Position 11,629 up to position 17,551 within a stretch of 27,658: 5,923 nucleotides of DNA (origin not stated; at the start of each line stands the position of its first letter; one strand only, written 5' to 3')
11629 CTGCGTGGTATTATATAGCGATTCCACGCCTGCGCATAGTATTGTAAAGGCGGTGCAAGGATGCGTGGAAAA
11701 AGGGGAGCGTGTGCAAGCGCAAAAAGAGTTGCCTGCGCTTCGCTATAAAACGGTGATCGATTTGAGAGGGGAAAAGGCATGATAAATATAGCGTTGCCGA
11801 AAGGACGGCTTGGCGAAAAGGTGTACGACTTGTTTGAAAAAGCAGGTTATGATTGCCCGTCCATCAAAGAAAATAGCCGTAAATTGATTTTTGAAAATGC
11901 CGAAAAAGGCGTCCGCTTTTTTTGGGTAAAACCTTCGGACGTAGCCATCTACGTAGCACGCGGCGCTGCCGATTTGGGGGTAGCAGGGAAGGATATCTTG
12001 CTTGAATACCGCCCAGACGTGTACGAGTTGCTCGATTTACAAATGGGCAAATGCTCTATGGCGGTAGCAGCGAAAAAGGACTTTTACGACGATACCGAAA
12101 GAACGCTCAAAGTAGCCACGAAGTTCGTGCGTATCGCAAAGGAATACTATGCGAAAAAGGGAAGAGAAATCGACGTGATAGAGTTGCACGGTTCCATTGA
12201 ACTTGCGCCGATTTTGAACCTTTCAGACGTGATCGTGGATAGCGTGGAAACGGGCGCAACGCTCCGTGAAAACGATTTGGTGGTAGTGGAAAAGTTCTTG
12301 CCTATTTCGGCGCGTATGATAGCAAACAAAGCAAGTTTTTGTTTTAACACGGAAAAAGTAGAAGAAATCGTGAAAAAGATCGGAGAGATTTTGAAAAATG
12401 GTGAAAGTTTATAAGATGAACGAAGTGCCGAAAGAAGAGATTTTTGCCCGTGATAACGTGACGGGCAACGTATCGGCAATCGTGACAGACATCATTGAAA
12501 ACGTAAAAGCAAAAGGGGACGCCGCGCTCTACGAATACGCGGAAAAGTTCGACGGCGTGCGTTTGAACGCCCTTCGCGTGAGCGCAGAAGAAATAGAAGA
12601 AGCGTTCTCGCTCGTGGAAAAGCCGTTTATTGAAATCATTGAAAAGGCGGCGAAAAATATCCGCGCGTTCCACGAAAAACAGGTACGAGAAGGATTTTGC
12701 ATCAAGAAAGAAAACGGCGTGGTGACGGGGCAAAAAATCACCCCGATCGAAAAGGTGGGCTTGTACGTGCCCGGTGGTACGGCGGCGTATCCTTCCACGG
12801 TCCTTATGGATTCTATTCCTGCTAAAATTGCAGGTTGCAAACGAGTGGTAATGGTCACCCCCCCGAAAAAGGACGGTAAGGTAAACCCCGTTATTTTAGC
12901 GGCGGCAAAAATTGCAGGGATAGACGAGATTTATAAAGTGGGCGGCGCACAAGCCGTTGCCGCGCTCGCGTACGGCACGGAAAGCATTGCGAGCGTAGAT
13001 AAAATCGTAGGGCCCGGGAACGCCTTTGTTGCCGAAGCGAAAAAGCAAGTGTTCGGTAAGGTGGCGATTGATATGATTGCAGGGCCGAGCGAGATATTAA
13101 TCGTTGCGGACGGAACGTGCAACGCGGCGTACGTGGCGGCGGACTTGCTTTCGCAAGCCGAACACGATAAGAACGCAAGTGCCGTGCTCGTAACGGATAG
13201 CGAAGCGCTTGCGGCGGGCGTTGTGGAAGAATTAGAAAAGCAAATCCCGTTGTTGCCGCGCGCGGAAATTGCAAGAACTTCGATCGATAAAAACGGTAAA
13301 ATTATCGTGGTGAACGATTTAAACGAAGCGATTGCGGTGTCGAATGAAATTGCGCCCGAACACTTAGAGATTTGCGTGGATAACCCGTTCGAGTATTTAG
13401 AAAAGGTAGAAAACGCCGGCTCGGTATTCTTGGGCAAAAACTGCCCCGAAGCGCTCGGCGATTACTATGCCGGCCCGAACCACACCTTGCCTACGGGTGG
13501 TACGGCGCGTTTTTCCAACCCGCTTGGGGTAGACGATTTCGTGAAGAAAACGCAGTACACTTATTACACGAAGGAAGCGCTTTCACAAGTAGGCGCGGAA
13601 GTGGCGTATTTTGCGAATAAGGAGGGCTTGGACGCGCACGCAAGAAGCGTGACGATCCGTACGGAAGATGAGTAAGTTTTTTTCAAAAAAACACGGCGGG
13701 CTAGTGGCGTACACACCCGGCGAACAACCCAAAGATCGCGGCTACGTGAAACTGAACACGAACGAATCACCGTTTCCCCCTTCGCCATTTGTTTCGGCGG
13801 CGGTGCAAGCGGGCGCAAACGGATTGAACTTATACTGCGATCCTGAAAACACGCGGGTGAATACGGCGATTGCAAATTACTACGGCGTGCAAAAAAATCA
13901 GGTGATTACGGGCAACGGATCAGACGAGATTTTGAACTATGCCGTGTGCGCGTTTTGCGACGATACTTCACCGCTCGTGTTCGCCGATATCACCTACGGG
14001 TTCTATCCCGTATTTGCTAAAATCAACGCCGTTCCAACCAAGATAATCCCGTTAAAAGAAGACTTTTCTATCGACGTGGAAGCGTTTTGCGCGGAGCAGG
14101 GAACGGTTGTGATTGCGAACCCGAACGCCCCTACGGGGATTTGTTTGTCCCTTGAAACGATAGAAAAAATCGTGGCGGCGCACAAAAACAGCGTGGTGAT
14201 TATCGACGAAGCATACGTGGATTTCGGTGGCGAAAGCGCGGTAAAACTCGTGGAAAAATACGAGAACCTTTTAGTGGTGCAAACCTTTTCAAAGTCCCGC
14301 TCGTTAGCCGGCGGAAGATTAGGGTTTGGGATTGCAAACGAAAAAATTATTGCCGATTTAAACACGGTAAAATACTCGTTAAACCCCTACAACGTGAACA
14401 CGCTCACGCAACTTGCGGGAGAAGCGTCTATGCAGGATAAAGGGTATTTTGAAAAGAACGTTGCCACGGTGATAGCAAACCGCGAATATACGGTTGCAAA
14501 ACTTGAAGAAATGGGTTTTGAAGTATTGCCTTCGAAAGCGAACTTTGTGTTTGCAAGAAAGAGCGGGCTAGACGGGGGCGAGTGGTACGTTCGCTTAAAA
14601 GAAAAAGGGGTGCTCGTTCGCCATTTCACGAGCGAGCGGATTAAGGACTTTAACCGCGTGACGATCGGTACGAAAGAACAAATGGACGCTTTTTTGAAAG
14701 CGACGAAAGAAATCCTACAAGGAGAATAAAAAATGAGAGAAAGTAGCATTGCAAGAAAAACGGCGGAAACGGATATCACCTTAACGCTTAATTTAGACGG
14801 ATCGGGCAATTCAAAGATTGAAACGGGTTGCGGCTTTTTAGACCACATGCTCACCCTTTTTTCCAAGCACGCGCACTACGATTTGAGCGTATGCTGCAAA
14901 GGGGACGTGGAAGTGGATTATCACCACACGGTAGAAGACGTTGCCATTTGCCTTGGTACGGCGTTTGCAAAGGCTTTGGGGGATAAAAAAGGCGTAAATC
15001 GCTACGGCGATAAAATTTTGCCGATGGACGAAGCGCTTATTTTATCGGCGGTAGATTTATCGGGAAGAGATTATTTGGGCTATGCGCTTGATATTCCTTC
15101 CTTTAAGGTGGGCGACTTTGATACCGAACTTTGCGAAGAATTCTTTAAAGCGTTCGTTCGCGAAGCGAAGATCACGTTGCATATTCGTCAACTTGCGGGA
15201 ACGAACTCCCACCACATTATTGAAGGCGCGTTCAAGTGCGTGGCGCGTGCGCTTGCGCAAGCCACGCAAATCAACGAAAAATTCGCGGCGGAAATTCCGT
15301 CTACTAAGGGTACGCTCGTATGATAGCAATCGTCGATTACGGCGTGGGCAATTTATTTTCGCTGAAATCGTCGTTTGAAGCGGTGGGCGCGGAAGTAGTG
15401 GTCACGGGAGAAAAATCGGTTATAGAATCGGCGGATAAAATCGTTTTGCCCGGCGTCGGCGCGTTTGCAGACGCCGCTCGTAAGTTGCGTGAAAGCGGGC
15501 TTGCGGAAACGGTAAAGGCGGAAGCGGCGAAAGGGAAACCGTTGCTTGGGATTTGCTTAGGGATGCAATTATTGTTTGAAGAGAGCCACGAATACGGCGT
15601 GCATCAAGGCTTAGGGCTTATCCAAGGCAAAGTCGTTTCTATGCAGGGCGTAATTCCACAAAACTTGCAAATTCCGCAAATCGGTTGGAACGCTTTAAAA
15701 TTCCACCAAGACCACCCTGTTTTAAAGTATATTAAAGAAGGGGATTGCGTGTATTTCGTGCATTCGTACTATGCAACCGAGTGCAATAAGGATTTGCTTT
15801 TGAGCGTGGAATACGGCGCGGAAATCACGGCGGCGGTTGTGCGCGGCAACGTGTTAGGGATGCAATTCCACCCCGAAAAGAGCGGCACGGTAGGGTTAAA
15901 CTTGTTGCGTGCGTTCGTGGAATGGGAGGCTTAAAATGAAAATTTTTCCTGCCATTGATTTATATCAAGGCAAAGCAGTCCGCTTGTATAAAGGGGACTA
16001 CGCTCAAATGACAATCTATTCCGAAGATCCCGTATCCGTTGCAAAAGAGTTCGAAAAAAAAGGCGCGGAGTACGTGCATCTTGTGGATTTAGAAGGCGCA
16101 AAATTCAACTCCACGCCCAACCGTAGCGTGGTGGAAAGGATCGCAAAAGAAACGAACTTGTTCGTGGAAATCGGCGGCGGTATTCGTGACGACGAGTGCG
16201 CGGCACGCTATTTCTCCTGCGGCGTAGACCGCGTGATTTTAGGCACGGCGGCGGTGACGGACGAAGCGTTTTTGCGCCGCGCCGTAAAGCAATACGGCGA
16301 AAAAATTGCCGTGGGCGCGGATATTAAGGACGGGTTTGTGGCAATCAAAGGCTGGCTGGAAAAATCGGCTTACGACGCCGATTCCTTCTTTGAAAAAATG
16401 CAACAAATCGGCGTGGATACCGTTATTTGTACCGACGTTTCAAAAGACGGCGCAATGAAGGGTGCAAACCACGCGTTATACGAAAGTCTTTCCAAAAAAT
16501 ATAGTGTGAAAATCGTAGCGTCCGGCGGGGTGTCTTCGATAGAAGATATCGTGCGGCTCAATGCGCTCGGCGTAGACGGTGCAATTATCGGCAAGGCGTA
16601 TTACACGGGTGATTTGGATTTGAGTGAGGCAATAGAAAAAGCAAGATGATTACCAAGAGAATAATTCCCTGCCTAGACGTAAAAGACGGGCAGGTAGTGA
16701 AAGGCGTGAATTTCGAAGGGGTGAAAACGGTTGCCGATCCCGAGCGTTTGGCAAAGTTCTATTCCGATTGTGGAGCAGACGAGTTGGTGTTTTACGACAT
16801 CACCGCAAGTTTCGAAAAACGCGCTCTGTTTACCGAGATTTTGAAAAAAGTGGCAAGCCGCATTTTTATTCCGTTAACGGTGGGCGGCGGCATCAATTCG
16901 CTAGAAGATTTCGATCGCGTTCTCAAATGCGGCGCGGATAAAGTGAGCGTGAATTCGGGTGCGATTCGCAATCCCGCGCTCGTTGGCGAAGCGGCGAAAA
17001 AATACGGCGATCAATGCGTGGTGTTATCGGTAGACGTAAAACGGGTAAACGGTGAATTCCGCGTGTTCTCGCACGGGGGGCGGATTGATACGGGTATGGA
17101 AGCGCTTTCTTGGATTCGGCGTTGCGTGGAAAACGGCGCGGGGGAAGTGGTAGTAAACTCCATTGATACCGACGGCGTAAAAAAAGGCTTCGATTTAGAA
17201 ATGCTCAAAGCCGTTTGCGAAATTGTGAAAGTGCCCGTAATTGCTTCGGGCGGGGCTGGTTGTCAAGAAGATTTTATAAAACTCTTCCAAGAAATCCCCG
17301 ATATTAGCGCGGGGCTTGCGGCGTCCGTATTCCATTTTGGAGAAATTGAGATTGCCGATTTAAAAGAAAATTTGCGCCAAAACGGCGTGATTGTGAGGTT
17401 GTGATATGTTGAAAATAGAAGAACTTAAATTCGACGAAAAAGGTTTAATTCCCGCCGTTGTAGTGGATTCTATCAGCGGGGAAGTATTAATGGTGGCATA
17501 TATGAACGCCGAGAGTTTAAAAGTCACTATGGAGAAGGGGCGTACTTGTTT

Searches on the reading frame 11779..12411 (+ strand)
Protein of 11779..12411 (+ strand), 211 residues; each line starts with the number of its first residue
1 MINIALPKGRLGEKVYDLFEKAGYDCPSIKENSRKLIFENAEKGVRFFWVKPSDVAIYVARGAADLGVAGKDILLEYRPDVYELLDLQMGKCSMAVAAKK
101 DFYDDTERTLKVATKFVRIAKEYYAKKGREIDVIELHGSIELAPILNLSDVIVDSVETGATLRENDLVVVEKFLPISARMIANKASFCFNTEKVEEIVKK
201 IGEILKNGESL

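Call 59: find_encoding_contigs(protein=window:11779-12411:+, flank=2200, max_places=10)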
Protein window:11779-12411:+ (211 aa): no gene with exactly this product is on record in the collection.

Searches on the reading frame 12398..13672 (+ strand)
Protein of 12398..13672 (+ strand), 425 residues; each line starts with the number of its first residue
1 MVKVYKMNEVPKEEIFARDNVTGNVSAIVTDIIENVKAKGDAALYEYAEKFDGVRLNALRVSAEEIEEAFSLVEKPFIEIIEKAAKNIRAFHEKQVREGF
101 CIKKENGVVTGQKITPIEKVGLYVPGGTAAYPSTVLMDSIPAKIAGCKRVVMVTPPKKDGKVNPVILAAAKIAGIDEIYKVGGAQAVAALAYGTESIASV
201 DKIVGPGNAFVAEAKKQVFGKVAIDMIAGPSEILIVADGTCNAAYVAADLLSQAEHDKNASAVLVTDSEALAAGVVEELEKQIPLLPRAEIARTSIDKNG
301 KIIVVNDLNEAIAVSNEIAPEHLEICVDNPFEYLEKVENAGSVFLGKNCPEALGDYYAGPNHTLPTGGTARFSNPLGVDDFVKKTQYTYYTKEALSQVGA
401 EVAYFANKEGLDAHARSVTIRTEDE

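Call 42: find_encoding_contigs(protein=window:12398-13672:+, flank=1800, max_places=10)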
Protein window:12398-13672:+ (425 aa): 1 contig read that carries it; 1 place shown.
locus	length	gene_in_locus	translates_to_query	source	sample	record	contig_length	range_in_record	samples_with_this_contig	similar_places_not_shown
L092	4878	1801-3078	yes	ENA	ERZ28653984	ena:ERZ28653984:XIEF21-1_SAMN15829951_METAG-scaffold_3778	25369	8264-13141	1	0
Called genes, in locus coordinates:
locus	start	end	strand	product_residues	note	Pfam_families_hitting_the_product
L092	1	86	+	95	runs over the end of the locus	PF01371:Trp_repressor, PF13384:HTH_23 (weak)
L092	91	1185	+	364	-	PF13393:tRNA-synt_His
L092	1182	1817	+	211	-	PF01634:HisG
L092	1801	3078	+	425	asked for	PF00815:Histidinol_dh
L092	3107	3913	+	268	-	PF00155:Aminotran_1_2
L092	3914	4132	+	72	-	-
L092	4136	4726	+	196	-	PF00475:IGPD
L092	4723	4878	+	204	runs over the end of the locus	PF00117:GATase, PF07685:GATase_3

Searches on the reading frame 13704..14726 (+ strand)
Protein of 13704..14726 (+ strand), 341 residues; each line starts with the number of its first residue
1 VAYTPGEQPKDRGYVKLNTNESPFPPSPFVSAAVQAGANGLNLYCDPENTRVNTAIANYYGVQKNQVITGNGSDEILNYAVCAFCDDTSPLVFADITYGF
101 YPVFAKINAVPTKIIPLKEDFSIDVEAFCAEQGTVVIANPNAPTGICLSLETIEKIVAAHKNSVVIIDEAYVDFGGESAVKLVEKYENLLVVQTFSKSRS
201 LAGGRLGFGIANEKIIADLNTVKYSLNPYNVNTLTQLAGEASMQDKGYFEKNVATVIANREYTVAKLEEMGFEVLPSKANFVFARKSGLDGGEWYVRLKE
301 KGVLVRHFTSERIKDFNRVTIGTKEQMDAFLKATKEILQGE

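Call 60: find_encoding_contigs(protein=window:13704-14726:+, flank=4200, max_places=10)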
Protein window:13704-14726:+ (341 aa): 1 contig read that carries it; 1 place shown.
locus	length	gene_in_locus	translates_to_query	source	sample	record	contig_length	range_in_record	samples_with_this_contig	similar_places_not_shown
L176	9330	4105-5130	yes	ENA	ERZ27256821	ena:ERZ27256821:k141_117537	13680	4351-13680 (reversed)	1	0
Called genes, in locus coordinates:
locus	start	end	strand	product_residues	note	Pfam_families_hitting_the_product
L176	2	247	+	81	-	?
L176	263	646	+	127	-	PF01042:Ribonuc_L-PSP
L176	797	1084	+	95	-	PF01371:Trp_repressor, PF13384:HTH_23 (weak)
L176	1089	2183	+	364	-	PF13393:tRNA-synt_His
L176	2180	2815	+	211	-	PF01634:HisG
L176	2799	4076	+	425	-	PF00815:Histidinol_dh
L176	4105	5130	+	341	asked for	PF00155:Aminotran_1_2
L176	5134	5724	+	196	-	PF00475:IGPD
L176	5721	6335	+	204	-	PF00117:GATase, PF07685:GATase_3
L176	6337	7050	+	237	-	PF00977:His_biosynth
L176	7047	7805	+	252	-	PF00977:His_biosynth, PF01207:Dus (faint), PF02581:TMP-TENI (faint)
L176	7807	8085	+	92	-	PF01502:PRA-CH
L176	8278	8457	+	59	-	PF01503:PRA-PH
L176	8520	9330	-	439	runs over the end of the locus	PF07690:MFS_1, PF11700:ATG22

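Call 67: find_encoding_contigs(protein=L176:2180-2812:+, flank=1500, max_places=10)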
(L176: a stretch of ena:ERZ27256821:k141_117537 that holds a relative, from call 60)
Protein L176:2180-2812:+ (211 aa): 3 contigs read that carry it; 3 places shown.
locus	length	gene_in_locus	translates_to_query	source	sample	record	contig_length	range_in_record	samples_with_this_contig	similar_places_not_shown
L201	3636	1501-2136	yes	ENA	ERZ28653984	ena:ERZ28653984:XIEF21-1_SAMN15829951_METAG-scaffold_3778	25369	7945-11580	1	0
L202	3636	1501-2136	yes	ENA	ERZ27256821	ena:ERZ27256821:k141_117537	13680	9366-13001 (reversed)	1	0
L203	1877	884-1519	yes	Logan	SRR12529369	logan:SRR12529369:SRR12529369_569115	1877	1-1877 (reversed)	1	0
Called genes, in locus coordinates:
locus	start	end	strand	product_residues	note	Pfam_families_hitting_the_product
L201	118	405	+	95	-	PF01371:Trp_repressor, PF13384:HTH_23 (weak)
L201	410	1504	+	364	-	PF13393:tRNA-synt_His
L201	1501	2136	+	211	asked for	PF01634:HisG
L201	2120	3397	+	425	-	PF00815:Histidinol_dh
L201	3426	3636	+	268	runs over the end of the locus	PF00155:Aminotran_1_2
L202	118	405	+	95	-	PF01371:Trp_repressor, PF13384:HTH_23 (weak)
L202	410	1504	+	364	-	PF13393:tRNA-synt_His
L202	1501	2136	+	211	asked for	PF01634:HisG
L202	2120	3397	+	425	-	PF00815:Histidinol_dh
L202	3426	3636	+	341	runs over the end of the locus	PF00155:Aminotran_1_2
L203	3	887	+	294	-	?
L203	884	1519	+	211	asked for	PF01634:HisG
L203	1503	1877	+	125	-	?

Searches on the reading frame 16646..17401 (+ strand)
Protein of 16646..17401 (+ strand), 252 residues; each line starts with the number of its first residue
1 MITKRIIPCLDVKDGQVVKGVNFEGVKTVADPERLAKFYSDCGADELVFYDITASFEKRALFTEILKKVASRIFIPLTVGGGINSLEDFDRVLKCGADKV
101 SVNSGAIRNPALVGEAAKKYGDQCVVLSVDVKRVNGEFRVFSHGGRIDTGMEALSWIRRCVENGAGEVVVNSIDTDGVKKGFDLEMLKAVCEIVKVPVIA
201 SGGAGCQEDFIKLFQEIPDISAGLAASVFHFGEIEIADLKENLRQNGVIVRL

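Call 21: find_encoding_contigs(protein=window:16646-17401:+, flank=2500, max_places=10)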
Protein window:16646-17401:+ (252 aa): 3 contigs read that carry it; 3 places shown.
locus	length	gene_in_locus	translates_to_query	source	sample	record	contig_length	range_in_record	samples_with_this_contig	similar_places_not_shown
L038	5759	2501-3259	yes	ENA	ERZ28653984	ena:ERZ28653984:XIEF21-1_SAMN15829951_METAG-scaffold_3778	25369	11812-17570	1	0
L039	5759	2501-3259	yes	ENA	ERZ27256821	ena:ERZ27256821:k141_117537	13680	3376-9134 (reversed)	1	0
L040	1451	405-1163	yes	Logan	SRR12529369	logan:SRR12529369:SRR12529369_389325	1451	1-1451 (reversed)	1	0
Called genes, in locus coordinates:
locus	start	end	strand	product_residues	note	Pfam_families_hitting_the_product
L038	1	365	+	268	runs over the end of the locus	PF00155:Aminotran_1_2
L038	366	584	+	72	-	-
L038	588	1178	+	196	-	PF00475:IGPD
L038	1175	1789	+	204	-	PF00117:GATase, PF07685:GATase_3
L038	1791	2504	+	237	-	PF00977:His_biosynth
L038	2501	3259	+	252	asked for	PF00977:His_biosynth, PF01207:Dus (faint), PF02581:TMP-TENI (faint)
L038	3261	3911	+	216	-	PF01502:PRA-CH, PF01503:PRA-PH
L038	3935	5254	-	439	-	PF07690:MFS_1, PF11700:ATG22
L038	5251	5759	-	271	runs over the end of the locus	PF00882:Zn_dep_PLPC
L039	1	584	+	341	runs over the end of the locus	PF00155:Aminotran_1_2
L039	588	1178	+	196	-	PF00475:IGPD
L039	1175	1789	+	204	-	PF00117:GATase, PF07685:GATase_3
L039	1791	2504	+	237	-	PF00977:His_biosynth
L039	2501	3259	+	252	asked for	PF00977:His_biosynth, PF01207:Dus (faint), PF02581:TMP-TENI (faint)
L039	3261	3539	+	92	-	PF01502:PRA-CH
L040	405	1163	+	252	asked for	PF00977:His_biosynth, PF01207:Dus (faint), PF02581:TMP-TENI (faint)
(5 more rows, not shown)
